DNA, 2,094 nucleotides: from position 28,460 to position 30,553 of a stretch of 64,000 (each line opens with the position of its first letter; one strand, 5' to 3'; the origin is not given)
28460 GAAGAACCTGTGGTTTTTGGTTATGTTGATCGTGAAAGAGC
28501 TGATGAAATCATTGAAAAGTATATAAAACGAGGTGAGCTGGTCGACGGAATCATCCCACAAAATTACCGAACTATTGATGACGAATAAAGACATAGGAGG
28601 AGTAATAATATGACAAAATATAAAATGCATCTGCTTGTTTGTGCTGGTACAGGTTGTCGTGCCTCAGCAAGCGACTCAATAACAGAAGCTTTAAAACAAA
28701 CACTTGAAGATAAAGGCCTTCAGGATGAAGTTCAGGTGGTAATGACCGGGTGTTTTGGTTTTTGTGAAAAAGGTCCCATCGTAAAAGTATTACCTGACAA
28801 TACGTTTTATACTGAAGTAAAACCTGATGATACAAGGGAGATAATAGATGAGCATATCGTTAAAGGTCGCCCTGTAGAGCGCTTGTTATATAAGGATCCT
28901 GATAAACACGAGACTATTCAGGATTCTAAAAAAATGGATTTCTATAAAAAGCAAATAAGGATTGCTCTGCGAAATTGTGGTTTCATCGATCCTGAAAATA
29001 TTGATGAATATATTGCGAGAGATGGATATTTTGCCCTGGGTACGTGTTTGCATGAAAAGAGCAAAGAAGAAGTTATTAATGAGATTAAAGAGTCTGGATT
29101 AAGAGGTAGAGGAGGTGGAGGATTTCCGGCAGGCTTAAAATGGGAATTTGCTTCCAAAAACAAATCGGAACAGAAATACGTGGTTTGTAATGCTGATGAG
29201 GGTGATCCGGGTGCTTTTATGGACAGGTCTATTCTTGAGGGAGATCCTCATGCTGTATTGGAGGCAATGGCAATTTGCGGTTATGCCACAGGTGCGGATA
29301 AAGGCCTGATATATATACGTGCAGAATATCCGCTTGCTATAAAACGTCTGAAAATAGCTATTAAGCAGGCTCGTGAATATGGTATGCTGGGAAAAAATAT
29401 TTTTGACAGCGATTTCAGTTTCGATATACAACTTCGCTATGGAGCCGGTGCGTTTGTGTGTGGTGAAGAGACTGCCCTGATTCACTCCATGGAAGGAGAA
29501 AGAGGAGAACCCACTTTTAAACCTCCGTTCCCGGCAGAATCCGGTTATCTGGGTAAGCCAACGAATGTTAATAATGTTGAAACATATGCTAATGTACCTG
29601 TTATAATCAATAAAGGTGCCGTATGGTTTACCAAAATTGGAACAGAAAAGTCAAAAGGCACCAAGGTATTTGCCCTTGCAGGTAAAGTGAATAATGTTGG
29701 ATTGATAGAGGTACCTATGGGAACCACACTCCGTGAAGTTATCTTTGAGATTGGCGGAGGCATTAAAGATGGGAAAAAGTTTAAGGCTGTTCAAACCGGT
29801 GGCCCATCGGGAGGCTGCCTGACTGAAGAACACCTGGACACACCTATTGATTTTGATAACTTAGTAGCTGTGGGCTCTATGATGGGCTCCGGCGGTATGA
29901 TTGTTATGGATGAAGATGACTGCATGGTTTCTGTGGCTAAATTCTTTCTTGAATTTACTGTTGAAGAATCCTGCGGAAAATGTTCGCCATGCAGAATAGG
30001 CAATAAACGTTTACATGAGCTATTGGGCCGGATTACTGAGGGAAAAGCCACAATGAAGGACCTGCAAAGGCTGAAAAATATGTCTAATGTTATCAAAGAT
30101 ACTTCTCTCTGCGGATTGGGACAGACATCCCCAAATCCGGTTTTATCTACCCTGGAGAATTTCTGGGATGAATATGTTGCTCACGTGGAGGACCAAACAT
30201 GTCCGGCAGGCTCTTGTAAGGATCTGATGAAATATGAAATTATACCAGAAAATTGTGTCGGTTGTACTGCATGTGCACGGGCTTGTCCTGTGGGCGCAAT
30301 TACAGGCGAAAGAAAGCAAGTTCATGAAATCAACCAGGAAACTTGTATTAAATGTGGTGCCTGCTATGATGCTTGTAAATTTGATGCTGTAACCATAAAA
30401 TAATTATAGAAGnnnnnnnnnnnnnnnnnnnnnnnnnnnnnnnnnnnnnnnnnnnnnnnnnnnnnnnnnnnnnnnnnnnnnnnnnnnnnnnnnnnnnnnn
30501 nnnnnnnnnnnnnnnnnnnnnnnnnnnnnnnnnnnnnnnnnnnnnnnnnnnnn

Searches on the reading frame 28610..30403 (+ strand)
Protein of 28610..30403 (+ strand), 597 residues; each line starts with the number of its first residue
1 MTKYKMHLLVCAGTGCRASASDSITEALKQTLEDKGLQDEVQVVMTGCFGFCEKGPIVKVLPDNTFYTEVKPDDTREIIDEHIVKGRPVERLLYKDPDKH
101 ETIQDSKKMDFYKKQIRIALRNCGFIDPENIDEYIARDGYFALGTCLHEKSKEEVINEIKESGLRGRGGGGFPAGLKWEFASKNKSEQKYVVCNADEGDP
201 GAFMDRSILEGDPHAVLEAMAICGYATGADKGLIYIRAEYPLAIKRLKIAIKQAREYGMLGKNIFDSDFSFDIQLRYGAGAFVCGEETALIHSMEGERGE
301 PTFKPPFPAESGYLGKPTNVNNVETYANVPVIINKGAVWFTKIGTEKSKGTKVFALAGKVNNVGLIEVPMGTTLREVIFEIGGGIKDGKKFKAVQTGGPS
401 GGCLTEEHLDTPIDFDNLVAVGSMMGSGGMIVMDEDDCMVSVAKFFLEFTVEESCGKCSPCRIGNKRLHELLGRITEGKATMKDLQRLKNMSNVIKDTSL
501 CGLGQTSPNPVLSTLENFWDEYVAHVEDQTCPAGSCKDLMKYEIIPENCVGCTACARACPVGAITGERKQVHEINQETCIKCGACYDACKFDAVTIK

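Call 4: search_protein_families(library=pfam, proteins=[window:28610-30403:+], max_evalue=0.00001)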
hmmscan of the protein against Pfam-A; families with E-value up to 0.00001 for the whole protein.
window:28610-30403:+ (597 aa): 11 families
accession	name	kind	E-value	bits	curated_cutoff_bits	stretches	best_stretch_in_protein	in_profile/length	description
PF01512.22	Complex1_51K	-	7.4e-47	159.4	31.2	1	159-330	1-149/150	Nuo51 FMN-binding domain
PF10589.14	NADH_4Fe-4S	-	2.9e-32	110.8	23.5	1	442-525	2-85/85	NADH-ubiquinone oxidoreductase-F iron-sulfur binding region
PF00037.32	Fer4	-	3.6e-11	42.8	21.1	2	542-565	1-24/24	4Fe-4S binding domain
PF12838.12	Fer4_7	-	1.4e-09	38.7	27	1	548-593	1-52/52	4Fe-4S dicluster domain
PF14697.11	Fer4_21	-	1.7e-08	34.9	35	1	544-595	3-58/59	4Fe-4S dicluster domain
PF12797.12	Fer4_2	-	4e-08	33.2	24.5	0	573-590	4-21/22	4Fe-4S binding domain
PF01257.25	2Fe-2S_thioredx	-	4.9e-08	33.4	24.8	1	5-81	65-143/145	Thioredoxin-like [2Fe-2S] ferredoxin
PF13237.11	Fer4_10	-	7.8e-08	32.6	25.5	1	543-589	3-52/53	4Fe-4S dicluster domain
PF13187.11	Fer4_9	-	8.8e-07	29.3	27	1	548-591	1-49/52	4Fe-4S dicluster domain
PF10531.15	SLBB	-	9.8e-07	28.9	27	1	354-402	2-53/55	SLBB domain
PF12837.12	Fer4_6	-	1.2e-06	28.6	25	0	543-564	3-24/24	4Fe-4S binding domain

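Call 33: search_protein_families(library=ncbifam, proteins=[window:28610-30403:+], max_evalue=0.00001)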
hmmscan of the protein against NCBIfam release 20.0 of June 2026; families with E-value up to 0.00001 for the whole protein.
window:28610-30403:+ (597 aa): 24 families
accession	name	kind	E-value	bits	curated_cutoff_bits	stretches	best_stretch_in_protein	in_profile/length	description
TIGR01959.1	nuoF_fam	equivalog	5.2e-148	492.8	558.65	1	128-526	11-410/410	NADH-quinone oxidoreductase subunit NuoF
NF010120.0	PRK13596.1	equivalog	1e-114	383.4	389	1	145-528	33-419/433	NADH-quinone oxidoreductase subunit NuoF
NF008436.0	PRK11278.1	equivalog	1.9e-113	379.8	749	1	127-530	23-430/448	NADH-quinone oxidoreductase subunit NuoF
NF041612.1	fdxn_Clost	equivalog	6.4e-18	65.2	150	1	16-93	24-101/102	2Fe-2S ferredoxin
TIGR04481.1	PR_assoc_PrdC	equivalog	2.4e-15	56.3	490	1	151-406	72-290/425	proline reductase-associated electron transfer protein PrdC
NF041613.1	fdxn_Azotob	equivalog_domain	9.6e-13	48.3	195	1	15-89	23-97/107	2Fe-2S ferredoxin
NF058577.1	FdxA_fam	equivalog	4.2e-12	46.1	65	1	544-593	4-52/52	4Fe-4S ferredoxin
TIGR01944.1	rnfB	subfamily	2.1e-11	43.8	68.7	1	544-596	110-162/190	RnfABCDGE type electron transport complex subunit B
NF003454.1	PRK05035.1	equivalog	7e-11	41.3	345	1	123-255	98-223/556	electron transport complex subunit RsxC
TIGR01945.1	rnfC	subfamily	2.8e-10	39.3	245.95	1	145-254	114-221/435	RnfABCDGE type electron transport complex subunit C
NF003475.0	PRK05113.1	equivalog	3.1e-10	40.2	203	1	544-596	110-162/190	electron transport complex subunit RsxB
NF005415.0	PRK06991.1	equivalog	1e-09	38.5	281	1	544-595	82-133/284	electron transport complex subunit RsxB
TIGR03294.1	FrhG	equivalog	6.6e-09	35.8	245.5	1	530-590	158-216/228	coenzyme F420 hydrogenase subunit gamma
TIGR04105.1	FeFe_hydrog_B1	subfamily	7.5e-09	34.8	450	1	523-595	136-206/462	monomeric [FeFe] hydrogenase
NF040864.1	HgcB_ferredoxin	equivalog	1.1e-08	34.8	99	1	538-597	5-64/93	mercury methylation ferredoxin HgcB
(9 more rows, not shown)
